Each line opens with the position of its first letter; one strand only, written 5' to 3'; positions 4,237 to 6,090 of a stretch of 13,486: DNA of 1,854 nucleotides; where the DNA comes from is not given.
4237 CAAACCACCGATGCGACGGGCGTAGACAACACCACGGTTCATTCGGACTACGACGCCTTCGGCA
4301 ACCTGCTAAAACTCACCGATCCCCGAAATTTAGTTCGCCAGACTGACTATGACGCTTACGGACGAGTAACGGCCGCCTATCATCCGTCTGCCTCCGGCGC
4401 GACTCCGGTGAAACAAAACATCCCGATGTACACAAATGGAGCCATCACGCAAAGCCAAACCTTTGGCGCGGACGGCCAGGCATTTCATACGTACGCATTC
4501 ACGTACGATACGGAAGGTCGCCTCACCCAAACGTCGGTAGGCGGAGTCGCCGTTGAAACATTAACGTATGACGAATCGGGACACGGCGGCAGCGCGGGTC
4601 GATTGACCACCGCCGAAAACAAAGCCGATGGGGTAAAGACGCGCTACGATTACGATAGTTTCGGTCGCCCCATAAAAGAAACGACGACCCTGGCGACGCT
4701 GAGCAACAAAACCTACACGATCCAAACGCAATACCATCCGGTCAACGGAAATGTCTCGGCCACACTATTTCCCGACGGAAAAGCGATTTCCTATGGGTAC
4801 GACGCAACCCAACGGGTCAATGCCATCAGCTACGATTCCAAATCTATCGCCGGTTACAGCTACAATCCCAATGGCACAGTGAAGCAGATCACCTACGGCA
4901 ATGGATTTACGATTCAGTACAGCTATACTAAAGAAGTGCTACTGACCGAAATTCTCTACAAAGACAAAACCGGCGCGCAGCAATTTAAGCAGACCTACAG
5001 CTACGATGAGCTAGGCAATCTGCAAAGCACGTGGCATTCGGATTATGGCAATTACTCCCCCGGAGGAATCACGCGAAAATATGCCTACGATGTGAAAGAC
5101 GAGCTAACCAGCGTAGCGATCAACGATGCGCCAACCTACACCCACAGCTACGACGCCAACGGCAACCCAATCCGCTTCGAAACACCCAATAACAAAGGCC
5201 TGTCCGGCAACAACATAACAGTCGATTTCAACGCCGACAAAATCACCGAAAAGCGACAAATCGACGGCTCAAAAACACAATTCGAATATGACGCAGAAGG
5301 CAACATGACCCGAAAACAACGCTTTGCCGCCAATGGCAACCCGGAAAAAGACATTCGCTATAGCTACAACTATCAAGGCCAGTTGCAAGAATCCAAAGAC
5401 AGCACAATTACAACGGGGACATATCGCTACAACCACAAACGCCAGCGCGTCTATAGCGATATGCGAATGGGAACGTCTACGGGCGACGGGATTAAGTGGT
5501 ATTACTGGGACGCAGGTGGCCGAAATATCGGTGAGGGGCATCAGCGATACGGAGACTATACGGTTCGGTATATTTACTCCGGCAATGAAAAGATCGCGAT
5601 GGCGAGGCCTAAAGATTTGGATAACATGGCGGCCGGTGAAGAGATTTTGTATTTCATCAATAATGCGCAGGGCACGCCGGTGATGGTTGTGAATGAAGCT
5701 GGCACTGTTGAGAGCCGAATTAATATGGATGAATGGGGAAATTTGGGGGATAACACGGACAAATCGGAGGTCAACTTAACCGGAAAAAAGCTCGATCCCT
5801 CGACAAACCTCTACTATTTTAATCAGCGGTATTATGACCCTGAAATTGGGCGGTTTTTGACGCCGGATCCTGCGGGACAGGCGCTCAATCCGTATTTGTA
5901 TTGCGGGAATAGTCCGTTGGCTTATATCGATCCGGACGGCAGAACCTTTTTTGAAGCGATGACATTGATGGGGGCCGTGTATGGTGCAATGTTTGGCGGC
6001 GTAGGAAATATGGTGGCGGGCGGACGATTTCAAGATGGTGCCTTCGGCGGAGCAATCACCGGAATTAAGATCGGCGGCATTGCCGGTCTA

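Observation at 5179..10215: Rhs toxin-switching array with a full-length rhs, one intact orphan CT cassette and a vestigial third junction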

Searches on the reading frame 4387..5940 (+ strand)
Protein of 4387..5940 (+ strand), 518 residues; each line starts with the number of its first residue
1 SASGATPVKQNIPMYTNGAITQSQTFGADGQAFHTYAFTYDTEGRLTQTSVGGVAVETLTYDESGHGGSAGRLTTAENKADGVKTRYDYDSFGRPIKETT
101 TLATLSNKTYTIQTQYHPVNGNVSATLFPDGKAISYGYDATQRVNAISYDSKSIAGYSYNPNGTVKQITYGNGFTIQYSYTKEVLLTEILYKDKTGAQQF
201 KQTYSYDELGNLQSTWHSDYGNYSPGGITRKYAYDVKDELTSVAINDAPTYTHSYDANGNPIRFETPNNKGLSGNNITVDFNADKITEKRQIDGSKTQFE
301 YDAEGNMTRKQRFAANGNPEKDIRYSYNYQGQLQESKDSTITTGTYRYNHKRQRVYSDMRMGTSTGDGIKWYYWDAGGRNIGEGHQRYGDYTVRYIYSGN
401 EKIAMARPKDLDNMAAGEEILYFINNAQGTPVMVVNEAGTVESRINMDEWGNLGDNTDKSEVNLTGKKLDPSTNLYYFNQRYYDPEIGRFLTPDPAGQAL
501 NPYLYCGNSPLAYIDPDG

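Call 62: find_homologous_proteins(query=window:4387-5940:+, max_evalue=1e-20)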
Query window:4387-5940:+ (518 aa): 72 proteins with E <= 1e-20 among 8000 candidates.
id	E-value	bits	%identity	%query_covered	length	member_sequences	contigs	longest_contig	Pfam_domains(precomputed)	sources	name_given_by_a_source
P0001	7.9e-137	476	98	41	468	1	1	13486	PF25023.2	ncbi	-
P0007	2.7e-116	408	42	98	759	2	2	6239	PF25023.2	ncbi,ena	-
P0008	3.5e-103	365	45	80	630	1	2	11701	PF25023.2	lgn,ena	-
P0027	9.7e-99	350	46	82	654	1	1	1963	PF05593.20,PF25023.2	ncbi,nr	ncbi:MAG: hypothetical protein NT003_00010, partial [Candidatus Magasanikbacteria bacterium]|nr:hypo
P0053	3.5e-98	348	42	95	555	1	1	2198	PF05593.20,PF25023.2,PF03527.21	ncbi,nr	ncbi:hypothetical protein EBR57_07555, partial [bacterium]|nr:hypothetical protein [bacterium]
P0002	1.1e-70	257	58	41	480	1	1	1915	PF25023.2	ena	-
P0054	8.1e-70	255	44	66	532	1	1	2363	PF25023.2,PF03527.21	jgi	-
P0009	5.1e-63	232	48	47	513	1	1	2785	PF05593.20,PF25023.2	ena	-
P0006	2.8e-59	220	45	47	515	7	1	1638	PF05593.20,PF25023.2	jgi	jgi:RHS repeat-associated protein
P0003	3.7e-56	209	56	36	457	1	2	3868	PF25023.2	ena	-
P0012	3.6e-55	206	49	42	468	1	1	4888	PF01551.30,PF25023.2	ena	-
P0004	6.9e-53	199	50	41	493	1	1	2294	PF25023.2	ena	-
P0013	1.5e-52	198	60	30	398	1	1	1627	PF25023.2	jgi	jgi:RHS repeat-associated protein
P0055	1.9e-50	191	37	46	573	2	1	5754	PF01551.30,PF05593.20,PF25023.2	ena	-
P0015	4.8e-50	189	63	28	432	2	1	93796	PF01551.30,PF25023.2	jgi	-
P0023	4.5e-37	146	63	20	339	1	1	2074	PF15607.12,PF25023.2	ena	-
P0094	2.6e-21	95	56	17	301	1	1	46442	PF25023.2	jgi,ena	-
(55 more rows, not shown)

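Call 75: find_encoding_contigs(protein=P0094, flank=10000, max_places=1)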
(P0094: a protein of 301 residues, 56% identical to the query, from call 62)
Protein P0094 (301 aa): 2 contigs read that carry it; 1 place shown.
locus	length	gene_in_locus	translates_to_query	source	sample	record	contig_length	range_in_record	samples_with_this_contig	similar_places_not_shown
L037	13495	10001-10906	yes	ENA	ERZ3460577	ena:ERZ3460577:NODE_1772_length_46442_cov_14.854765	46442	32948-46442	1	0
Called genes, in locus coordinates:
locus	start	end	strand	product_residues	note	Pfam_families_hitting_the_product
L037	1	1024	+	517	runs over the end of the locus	PF13192:Thioredoxin_3 (weak), PF00890:FAD_binding_2 (faint), PF01134:GIDA (faint), PF01266:DAO (faint), PF07992:Pyr_redox_2, PF12831:FAD_oxidored (weak), PF13738:Pyr_redox_3, PF00070:Pyr_redox, +1 more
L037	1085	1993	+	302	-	PF13860:FlgD_ig (weak)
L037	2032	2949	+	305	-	-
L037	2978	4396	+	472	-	-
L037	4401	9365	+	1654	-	PF20148:DUF6531 (weak), PF05593:RHS_repeat (weak), PF25023:TEN_YD-shell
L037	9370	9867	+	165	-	-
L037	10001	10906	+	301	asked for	PF25023:TEN_YD-shell (weak)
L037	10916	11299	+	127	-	-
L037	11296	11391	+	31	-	-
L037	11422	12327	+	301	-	-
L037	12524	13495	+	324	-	?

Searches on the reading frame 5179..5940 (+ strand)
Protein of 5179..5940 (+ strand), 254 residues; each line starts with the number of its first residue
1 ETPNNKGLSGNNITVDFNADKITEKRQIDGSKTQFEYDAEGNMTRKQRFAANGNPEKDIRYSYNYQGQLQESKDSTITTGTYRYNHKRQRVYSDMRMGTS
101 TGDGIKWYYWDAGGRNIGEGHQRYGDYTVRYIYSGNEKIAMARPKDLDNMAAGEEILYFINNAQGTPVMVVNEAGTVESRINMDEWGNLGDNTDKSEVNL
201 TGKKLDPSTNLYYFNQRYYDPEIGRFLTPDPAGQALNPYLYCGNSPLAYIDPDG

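Call 21: find_related_loci(query=window:5179-5940:+, collection=genome_contigs, flank=10000)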
Query window:5179-5940:+ (254 aa) in genome_contigs; peptide patterns used: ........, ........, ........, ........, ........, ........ (x = any residue, [..] = any of these).
65 stretches matched a pattern; 23 encode a relative of the query (tblastn E <= 1e-3); 23 distinct loci.
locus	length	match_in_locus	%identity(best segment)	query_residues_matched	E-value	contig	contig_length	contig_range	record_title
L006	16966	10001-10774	55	1-254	2e-85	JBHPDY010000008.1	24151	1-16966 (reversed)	Candidatus Margulisiibacteriota bacterium isolate SAG AM-311-D06 NODE_8_length_24151_cov_28.515065, whole genome shotgun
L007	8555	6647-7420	52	1-254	6e-82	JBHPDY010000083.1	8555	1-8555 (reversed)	Candidatus Margulisiibacteriota bacterium isolate SAG AM-311-D06 NODE_83_length_8555_cov_25.814588, whole genome shotgun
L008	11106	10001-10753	49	1-254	3e-71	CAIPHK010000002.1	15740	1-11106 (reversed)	uncultured bacterium isolate KT_bin-0310 genome assembly, contig: bin-0310:02/46, whole genome shotgun sequence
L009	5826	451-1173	50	13-254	1e-70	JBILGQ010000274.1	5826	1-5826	MAG: Candidatus Marinamargulisbacteria bacterium isolate ME2016-09-28_3300042471_group7_bin20 Rohwer_bin1465_scaffold_17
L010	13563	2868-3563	46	1-234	1e-61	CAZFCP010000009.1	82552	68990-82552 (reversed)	MAG TPA_asm: uncultured Candidatus Marinamargulisbacteria bacterium isolate SRP219642_co4_549 genome assembly, contig: N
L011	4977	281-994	44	20-254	2e-55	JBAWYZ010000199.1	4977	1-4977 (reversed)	MAG: Leptolinea sp. isolate ELA102 MAG102_199, whole genome shotgun sequence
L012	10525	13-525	56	82-254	2e-54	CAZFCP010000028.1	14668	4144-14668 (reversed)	MAG TPA_asm: uncultured Candidatus Marinamargulisbacteria bacterium isolate SRP219642_co4_549 genome assembly, contig: N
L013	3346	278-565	70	160-254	1e-41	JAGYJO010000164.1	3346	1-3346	Bacterium isolate M30B43 164, whole genome shotgun sequence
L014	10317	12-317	63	155-254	2e-37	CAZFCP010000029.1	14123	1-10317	MAG TPA_asm: uncultured Candidatus Marinamargulisbacteria bacterium isolate SRP219642_co4_549 genome assembly, contig: N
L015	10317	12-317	59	155-254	1e-34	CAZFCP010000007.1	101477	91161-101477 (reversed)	MAG TPA_asm: uncultured Candidatus Marinamargulisbacteria bacterium isolate SRP219642_co4_549 genome assembly, contig: N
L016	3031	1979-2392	48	151-254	1e-34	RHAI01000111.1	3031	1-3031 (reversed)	MAG: bacterium isolate WBA_2_294 contig_100_110, whole genome shotgun sequence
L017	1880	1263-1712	47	99-221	7e-32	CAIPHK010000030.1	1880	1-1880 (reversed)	uncultured bacterium isolate KT_bin-0310 genome assembly, contig: bin-0310:30/46, whole genome shotgun sequence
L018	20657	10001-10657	31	17-254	4e-17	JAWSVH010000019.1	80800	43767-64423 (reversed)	MAG: Desulfobacula sp. isolate BHT14_PCL_del1 B9PCLT2_contig_53, whole genome shotgun sequence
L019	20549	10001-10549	28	81-254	9e-14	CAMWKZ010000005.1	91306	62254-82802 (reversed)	MAG TPA_asm: uncultured Prevotellaceae bacterium isolate SRR14411335_bin.6_metawrap_v1.3_MAG genome assembly, contig: NO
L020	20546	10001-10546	27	81-254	3e-12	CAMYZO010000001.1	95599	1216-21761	MAG TPA_asm: uncultured Prevotellaceae bacterium isolate SRR10912540_bin.43_metaWRAP_v1.3_MAG genome assembly, contig: E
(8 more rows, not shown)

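Call 57: search_protein_families(library=pfam, proteins=[L006:2511-3851:+, L006:3848-4765:+, L006:4789-6339:+, L006:10909-11574:-, L006:12004-13044:-, L006:911-1549:-, L006:1546-2211:-, L007:6-500:+], max_evalue=0.01)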
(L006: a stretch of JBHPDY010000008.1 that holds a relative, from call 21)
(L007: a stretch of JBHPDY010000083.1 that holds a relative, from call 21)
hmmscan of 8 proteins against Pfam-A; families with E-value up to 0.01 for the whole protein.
L006:2511-3851:+ (446 aa): 3 families
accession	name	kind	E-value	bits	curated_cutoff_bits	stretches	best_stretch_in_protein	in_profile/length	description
PF13860.13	FlgD_ig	-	7.7e-06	26.2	27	1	361-430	10-76/79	FlgD Ig-like domain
PF18962.6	Por_Secre_tail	-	9.8e-05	23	27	0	357-387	4-34/75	Secretion system C-terminal sorting domain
PF19077.6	Big_13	-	0.00056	20.8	27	1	289-335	49-95/102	Bacterial Ig-like domain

L006:3848-4765:+ (305 aa): 1 family
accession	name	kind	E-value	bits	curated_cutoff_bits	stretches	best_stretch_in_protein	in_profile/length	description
PF13729.12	TraF_2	-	0.0042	16.8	25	0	158-202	189-232/264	F plasmid transfer operon, TraF, protein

L006:4789-6339:+ (516 aa): 0 families

L006:10909-11574:- (221 aa): 0 families

L006:12004-13044:- (346 aa): 1 family
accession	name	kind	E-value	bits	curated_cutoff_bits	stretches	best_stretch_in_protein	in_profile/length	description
PF16289.11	PIN_12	-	1.9e-27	97.2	32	1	7-172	1-172/172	PIN domain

L006:911-1549:- (212 aa): 2 families
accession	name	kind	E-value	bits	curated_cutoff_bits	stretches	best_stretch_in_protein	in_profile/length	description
PF12710.13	HAD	-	0.00027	21.8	27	1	6-183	2-189/189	haloacid dehalogenase-like hydrolase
PF00702.32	Hydrolase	-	0.00068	20.5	26.4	1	2-186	1-191/191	haloacid dehalogenase-like hydrolase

L006:1546-2211:- (221 aa): 1 family
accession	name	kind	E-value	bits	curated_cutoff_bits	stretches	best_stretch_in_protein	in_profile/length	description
PF03756.19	AfsA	-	1.7e-23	83.5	24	1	77-173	1-96/133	A-factor biosynthesis hotdog domain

L007:6-500:+ (164 aa): 3 families
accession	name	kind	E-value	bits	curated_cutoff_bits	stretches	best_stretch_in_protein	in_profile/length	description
PF13860.13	FlgD_ig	-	2.2e-07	31.2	27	1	79-143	10-71/79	FlgD Ig-like domain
PF19077.6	Big_13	-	0.0033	18.3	27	1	19-53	61-95/102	Bacterial Ig-like domain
PF18962.6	Por_Secre_tail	-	0.0052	17.5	27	0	75-105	4-34/75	Secretion system C-terminal sorting domain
